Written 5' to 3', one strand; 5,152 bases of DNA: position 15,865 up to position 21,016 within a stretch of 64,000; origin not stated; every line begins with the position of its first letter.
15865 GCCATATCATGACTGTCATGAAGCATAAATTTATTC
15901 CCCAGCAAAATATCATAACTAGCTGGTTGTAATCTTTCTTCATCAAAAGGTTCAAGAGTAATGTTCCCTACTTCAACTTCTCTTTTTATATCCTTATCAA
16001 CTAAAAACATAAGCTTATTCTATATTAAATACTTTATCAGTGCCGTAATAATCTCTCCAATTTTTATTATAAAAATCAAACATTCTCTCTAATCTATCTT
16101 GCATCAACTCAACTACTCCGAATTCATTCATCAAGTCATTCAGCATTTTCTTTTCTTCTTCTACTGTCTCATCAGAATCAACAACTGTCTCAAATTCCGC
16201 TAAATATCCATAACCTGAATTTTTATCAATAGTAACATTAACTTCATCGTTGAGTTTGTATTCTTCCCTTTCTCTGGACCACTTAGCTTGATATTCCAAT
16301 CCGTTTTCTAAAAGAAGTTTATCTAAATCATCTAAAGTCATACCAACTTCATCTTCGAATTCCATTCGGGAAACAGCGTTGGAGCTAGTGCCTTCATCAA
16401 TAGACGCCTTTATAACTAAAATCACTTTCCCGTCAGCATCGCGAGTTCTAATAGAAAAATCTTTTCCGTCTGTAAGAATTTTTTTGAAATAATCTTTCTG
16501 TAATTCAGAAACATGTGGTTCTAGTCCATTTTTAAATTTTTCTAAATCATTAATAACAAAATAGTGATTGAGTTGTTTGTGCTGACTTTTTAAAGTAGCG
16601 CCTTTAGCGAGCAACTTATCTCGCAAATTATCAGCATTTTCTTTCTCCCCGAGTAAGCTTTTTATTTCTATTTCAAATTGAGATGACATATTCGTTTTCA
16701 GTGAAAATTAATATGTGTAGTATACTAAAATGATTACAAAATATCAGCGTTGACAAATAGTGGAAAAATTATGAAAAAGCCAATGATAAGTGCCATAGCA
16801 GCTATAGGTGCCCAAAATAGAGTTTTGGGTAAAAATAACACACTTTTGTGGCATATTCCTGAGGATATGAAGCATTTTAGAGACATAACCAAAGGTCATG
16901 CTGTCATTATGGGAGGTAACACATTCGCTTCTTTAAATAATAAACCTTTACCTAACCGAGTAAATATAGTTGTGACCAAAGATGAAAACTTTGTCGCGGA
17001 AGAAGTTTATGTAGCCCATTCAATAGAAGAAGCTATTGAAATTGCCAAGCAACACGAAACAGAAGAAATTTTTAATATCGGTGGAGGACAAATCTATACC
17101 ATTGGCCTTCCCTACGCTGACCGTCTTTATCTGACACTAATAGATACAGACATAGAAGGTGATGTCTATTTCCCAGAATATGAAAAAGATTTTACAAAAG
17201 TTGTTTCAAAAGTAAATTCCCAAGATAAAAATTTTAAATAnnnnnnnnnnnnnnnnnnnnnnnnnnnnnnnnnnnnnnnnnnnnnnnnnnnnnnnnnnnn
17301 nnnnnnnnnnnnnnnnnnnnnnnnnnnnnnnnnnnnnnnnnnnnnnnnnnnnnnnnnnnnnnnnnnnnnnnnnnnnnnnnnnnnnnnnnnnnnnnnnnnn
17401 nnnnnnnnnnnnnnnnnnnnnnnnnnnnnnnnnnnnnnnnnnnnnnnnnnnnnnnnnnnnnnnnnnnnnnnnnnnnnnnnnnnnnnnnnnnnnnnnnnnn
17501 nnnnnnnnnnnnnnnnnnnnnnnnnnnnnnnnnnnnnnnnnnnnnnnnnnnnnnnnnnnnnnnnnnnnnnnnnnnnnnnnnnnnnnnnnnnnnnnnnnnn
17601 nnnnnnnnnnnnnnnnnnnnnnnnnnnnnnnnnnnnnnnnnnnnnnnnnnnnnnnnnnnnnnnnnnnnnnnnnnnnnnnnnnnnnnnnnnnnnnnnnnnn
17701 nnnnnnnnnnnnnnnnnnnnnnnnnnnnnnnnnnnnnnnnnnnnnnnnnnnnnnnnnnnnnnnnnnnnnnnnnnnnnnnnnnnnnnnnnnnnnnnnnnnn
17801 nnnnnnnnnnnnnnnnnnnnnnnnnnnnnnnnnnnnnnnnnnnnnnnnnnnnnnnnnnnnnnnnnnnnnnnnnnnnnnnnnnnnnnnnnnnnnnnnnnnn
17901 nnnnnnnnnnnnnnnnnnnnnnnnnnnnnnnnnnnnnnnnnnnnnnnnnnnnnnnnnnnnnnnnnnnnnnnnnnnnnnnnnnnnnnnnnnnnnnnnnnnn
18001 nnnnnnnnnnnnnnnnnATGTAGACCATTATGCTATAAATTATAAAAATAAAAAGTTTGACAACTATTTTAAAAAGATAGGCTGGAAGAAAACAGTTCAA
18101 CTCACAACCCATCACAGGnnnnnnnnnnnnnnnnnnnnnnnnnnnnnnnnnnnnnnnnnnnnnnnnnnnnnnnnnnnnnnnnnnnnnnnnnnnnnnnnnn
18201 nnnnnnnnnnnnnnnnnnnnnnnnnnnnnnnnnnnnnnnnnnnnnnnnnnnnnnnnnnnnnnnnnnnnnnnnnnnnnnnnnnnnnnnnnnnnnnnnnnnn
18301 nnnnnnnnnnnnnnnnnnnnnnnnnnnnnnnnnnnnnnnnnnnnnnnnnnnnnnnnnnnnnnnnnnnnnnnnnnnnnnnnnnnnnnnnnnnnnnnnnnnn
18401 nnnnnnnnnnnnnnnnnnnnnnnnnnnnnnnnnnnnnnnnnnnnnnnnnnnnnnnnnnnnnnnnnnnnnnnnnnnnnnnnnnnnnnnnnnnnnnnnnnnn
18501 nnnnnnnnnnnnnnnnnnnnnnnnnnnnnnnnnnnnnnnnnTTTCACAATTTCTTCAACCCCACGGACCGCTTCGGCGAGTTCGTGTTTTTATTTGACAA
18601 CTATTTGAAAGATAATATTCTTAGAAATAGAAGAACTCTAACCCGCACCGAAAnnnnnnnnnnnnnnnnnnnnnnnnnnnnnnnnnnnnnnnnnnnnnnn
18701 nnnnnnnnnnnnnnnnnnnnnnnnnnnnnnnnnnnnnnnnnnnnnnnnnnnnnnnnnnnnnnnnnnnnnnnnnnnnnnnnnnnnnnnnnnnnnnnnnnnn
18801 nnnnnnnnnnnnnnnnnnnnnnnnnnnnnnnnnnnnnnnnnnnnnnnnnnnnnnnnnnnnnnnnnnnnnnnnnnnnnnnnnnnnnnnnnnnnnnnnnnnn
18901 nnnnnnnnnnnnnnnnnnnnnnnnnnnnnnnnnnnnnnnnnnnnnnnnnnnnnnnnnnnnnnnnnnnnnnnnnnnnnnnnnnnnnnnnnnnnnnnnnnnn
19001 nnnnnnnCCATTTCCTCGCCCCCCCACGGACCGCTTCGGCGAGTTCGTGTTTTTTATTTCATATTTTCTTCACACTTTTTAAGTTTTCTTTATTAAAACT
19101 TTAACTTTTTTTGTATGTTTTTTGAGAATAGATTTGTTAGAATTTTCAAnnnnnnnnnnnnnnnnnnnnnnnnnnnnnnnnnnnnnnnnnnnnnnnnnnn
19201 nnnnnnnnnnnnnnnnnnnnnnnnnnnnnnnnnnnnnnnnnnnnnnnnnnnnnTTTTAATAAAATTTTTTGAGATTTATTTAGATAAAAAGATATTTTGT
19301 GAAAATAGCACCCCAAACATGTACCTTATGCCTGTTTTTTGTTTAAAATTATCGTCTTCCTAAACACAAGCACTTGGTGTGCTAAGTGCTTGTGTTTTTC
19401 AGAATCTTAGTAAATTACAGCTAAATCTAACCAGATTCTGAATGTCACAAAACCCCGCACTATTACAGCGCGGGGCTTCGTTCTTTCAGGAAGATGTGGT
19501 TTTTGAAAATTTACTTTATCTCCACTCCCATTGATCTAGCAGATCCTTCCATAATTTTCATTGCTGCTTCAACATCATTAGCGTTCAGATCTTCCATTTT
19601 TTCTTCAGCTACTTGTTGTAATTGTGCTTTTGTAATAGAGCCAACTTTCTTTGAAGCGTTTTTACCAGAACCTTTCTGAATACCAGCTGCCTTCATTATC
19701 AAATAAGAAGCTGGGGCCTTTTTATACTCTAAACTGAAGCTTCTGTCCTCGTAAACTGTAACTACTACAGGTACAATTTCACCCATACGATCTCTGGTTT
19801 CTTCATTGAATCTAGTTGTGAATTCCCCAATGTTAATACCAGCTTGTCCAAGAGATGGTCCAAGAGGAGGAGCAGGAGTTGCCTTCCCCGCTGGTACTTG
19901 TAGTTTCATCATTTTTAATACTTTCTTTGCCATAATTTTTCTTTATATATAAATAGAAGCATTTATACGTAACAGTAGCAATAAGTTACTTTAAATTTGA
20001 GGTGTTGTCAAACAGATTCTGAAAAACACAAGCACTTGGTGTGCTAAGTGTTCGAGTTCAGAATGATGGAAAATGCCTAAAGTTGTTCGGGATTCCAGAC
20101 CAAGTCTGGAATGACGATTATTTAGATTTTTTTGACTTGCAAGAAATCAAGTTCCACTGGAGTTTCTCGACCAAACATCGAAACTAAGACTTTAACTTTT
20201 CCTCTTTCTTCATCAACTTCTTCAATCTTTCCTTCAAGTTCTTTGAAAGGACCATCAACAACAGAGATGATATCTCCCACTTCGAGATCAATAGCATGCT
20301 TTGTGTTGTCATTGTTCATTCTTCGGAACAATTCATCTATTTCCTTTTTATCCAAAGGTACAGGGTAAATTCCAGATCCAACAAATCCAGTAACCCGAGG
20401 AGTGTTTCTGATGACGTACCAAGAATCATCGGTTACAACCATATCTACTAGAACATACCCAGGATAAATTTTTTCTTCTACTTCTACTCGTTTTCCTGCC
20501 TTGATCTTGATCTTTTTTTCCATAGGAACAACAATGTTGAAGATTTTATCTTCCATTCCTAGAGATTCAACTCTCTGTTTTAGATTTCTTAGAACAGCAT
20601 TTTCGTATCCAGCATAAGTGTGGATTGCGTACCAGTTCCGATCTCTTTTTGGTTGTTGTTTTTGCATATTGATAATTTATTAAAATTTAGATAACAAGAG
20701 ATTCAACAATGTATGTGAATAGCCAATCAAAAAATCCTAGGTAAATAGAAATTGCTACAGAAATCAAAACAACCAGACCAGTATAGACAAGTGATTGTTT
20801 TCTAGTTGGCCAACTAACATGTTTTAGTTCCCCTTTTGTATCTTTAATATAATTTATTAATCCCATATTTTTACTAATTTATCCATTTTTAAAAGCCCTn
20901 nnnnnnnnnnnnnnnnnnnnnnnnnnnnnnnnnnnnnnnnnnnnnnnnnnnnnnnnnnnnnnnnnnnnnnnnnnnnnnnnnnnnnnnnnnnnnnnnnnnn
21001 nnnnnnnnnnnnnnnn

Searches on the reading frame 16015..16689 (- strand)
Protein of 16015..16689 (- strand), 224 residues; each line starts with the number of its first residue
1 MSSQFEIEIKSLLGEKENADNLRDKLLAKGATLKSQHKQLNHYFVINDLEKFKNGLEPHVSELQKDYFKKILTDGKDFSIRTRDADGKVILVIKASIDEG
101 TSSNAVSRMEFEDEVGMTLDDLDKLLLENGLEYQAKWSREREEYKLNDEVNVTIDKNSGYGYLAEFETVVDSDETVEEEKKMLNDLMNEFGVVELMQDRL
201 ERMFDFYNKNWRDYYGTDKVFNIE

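Call 57: search_protein_families(library=pfam, proteins=[window:16015-16689:-], max_evalue=0.01)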
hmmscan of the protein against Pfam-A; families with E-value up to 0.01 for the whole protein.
window:16015-16689:- (224 aa): 1 family
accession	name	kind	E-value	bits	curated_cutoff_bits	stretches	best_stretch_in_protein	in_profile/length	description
PF01928.26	CYTH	-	1e-10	42.2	23.2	1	5-188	2-165/179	CYTH domain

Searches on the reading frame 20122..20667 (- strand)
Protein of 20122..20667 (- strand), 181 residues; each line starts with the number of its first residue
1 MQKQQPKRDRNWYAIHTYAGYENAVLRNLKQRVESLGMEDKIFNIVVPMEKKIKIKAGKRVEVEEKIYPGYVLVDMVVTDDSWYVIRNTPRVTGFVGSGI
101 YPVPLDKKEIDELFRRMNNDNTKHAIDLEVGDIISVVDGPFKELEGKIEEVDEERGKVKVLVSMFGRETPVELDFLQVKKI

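Call 21: find_related_loci(query=window:20122-20667:-, collection=genome_contigs, flank=10000)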
Query window:20122-20667:- (181 aa) in genome_contigs; peptide patterns used: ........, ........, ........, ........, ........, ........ (x = any residue, [..] = any of these).
600 stretches matched a pattern (row limit reached: there are more); 495 encode a relative of the query (tblastn E <= 1e-3); the best 80 are kept; 80 distinct loci.
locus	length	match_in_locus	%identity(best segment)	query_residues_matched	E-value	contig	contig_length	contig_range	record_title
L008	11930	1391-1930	83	2-181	1e-102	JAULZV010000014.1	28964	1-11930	MAG: Candidatus Paceibacterota bacterium isolate P_PACE1 NODE_2471_length_28964_cov_3.276277, whole genome shotgun seque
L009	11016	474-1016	82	1-181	5e-102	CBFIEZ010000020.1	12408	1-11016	MAG: Minisyncoccia bacterium isolate Co_bin_508_permissive genome assembly, contig: Co_bin_508_permissive_c20, whole gen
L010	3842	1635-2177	81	1-181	5e-101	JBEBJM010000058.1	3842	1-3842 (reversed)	MAG: Nitrospira sp. isolate SF2_9 NODE_11621_length_3842_cov_6.350521, whole genome shotgun sequence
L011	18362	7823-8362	81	1-180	2e-99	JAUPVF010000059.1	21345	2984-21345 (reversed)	MAG: Patescibacteria group bacterium isolate erpe_2018_sw_27hr_WHONDRS-SW48-000094_B_bin.11 scaffold_733325, whole genom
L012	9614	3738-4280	80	1-181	3e-99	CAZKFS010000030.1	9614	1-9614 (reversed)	MAG TPA_asm: uncultured Candidatus Saccharibacteria bacterium isolate binchicken_co264_1 genome assembly, contig: NODE_2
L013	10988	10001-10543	85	1-181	2e-99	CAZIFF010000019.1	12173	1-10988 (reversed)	MAG TPA_asm: uncultured Candidatus Saccharibacteria bacterium isolate SRP286056_co1_522 genome assembly, contig: NODE_66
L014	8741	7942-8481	79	2-181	2e-98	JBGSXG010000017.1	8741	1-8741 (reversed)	MAG: Candidatus Paceibacteria bacterium isolate JTS-RE6 k141_10010060, whole genome shotgun sequence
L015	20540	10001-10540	81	1-180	2e-98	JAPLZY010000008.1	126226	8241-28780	MAG: Candidatus Zambryskiibacteriota bacterium isolate LacPavin_0818_WC40_MAG_41_17 LacPavin_0818_WC40_scaffold_211348,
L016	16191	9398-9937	80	1-180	8e-98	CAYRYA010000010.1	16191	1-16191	MAG TPA_asm: uncultured Candidatus Saccharibacteria bacterium isolate SRP286056_co1_77 genome assembly, contig: NODE_438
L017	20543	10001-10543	78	1-181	2e-97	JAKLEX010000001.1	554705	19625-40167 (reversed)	MAG: Patescibacteria group bacterium isolate RA.bin143 RA.bin143_1, whole genome shotgun sequence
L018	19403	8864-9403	80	1-180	4e-97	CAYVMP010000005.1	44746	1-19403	MAG TPA_asm: uncultured Candidatus Saccharibacteria bacterium isolate SRP278252_co1_28 genome assembly, contig: NODE_112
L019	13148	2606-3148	79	1-181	5e-97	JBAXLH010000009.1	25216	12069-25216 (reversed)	MAG: bacterium isolate ELA422 MAG422_9, whole genome shotgun sequence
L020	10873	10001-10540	80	1-180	4e-97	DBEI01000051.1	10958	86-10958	MAG TPA_asm: Patescibacteria group bacterium UBA910 UBA910_contig_8112, whole genome shotgun sequence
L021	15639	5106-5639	80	4-181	9e-97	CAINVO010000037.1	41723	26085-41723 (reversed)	uncultured bacterium isolate C24_bin-2235 genome assembly, contig: bin-2235:37/45, whole genome shotgun sequence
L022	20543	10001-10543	81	1-181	8e-97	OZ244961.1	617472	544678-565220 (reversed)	MAG: Candidatus Paceibacterota bacterium isolate 63aa3da3-3836-4a92-b552-87f0a2bd5cc7 genome assembly, chromosome: 1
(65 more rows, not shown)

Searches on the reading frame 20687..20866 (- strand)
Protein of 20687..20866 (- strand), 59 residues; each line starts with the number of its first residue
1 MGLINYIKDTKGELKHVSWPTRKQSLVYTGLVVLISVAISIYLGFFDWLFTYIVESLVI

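Call 10: search_protein_families(library=pfam, proteins=[window:20687-20866:-], max_evalue=0.01)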
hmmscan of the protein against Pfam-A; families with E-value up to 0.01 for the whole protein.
window:20687-20866:- (59 aa): 1 family
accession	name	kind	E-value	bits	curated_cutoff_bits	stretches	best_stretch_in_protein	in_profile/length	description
PF00584.25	SecE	-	1.5e-17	63.7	22.7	1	4-57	1-53/55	SecE/Sec61-gamma subunits of protein translocation complex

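Call 29: find_encoding_contigs(protein=window:20687-20866:-, flank=6000, max_places=10)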
Protein window:20687-20866:- (59 aa): 4 contigs read that carry it; 3 places shown.
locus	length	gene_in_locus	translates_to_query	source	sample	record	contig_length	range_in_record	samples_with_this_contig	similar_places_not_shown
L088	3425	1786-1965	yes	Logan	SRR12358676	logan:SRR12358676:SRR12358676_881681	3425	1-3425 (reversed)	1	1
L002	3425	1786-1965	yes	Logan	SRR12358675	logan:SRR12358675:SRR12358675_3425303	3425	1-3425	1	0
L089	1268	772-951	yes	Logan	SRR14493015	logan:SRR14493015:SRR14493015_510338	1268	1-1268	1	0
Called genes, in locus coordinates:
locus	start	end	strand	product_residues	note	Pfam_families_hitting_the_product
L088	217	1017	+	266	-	PF04402:SIMPL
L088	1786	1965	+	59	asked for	PF00584:SecE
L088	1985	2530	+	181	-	PF02357:NusG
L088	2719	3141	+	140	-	PF03946:Ribosomal_L11_N, PF00298:Ribosomal_L11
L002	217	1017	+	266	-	PF04402:SIMPL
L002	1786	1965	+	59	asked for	PF00584:SecE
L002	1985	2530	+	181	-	PF02357:NusG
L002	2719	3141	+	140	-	PF03946:Ribosomal_L11_N, PF00298:Ribosomal_L11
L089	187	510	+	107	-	-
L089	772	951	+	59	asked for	PF00584:SecE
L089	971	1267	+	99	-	?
